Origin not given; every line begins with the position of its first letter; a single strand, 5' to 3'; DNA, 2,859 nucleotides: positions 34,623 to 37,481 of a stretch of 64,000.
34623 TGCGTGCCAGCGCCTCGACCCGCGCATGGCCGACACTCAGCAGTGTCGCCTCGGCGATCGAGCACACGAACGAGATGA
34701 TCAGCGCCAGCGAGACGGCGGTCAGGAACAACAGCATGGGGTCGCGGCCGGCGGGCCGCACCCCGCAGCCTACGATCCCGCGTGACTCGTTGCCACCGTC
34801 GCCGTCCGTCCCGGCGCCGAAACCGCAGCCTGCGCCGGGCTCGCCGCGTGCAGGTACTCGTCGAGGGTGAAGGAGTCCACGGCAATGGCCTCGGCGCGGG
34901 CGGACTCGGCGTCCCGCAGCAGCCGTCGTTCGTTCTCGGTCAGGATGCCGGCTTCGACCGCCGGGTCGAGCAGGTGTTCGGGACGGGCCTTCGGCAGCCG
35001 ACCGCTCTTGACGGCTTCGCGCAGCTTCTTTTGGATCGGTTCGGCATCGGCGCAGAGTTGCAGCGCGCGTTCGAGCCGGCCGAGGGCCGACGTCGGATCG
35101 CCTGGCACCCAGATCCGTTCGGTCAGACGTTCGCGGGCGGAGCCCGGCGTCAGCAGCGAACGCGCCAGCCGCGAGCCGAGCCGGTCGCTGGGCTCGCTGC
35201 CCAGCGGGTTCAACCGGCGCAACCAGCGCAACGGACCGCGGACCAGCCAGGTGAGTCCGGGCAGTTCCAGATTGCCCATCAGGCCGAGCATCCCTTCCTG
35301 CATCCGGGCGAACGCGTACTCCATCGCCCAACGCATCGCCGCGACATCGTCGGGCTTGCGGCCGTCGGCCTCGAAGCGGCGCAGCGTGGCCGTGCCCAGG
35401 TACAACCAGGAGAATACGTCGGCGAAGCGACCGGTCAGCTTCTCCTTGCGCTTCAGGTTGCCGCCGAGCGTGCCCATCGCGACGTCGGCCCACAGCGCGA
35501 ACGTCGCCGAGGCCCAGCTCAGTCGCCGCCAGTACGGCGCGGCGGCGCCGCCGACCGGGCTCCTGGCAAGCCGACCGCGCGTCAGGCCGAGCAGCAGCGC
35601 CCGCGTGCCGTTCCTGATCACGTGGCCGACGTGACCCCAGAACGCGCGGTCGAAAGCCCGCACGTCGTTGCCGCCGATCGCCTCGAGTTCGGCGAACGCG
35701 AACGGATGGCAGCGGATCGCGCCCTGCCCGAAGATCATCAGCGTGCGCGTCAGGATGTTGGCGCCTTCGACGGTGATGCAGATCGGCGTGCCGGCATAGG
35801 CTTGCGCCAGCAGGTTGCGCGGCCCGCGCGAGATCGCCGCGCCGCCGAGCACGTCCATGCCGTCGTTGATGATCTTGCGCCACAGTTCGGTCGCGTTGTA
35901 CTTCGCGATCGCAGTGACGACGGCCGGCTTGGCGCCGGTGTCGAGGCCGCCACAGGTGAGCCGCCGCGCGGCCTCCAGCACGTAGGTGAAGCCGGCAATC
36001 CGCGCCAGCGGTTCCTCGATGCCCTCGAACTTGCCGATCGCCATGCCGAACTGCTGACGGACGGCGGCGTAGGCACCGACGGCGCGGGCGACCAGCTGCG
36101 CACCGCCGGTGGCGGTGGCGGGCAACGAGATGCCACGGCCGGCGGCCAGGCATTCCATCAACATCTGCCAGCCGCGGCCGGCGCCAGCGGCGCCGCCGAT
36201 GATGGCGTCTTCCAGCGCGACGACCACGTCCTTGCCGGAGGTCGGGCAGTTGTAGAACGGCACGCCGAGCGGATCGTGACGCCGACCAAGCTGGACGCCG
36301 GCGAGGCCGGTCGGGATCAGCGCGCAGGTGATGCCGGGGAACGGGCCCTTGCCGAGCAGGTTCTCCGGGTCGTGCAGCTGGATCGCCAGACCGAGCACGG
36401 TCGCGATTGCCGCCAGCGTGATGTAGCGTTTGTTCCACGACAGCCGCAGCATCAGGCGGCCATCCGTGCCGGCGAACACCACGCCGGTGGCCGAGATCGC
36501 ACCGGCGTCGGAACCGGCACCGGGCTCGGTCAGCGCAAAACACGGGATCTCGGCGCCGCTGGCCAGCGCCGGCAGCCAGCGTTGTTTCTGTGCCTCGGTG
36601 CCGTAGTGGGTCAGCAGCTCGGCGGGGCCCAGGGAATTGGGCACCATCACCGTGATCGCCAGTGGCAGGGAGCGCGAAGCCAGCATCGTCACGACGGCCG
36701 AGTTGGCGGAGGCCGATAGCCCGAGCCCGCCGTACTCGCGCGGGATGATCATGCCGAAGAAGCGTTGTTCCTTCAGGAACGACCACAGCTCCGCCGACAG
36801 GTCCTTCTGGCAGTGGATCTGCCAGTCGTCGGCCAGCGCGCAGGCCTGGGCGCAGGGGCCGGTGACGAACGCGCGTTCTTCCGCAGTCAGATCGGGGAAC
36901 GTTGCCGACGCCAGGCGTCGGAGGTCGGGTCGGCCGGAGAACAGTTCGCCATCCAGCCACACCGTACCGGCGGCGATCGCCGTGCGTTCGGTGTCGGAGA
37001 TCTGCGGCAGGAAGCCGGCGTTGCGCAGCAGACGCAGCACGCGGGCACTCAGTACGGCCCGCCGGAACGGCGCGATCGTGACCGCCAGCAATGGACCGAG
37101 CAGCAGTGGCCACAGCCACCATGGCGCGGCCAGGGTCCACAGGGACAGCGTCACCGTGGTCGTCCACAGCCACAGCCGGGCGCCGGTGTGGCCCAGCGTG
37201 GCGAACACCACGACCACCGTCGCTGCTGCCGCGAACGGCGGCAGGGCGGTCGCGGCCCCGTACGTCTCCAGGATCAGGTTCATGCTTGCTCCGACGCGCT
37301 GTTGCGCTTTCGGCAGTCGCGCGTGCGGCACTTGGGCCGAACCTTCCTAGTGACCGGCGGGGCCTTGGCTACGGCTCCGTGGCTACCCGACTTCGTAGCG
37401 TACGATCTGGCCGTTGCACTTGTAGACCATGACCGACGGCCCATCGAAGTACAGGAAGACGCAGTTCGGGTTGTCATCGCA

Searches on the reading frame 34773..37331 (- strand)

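Call 54: search_protein_families(library=pfam, proteins=[window:34773-37331:-], max_evalue=0.00001)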
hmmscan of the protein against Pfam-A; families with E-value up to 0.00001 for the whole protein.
window:34773-37331:- (853 aa): 4 families
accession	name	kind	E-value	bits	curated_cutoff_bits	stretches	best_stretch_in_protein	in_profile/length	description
PF09317.16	ACDH_C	-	5.4e-96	322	25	1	539-821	1-284/284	Acyl-CoA dehydrogenase, C-terminal, bacterial type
PF02771.21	Acyl-CoA_dh_N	-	2.9e-19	69.9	22.9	1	166-259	22-112/113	Acyl-CoA dehydrogenase, N-terminal domain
PF00441.29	Acyl-CoA_dh_1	-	3.7e-15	56.8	22.4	1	385-525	1-138/150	Acyl-CoA dehydrogenase, C-terminal domain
PF02770.24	Acyl-CoA_dh_M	-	3.4e-12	46.8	33.3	1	264-361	1-88/97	Acyl-CoA dehydrogenase, middle domain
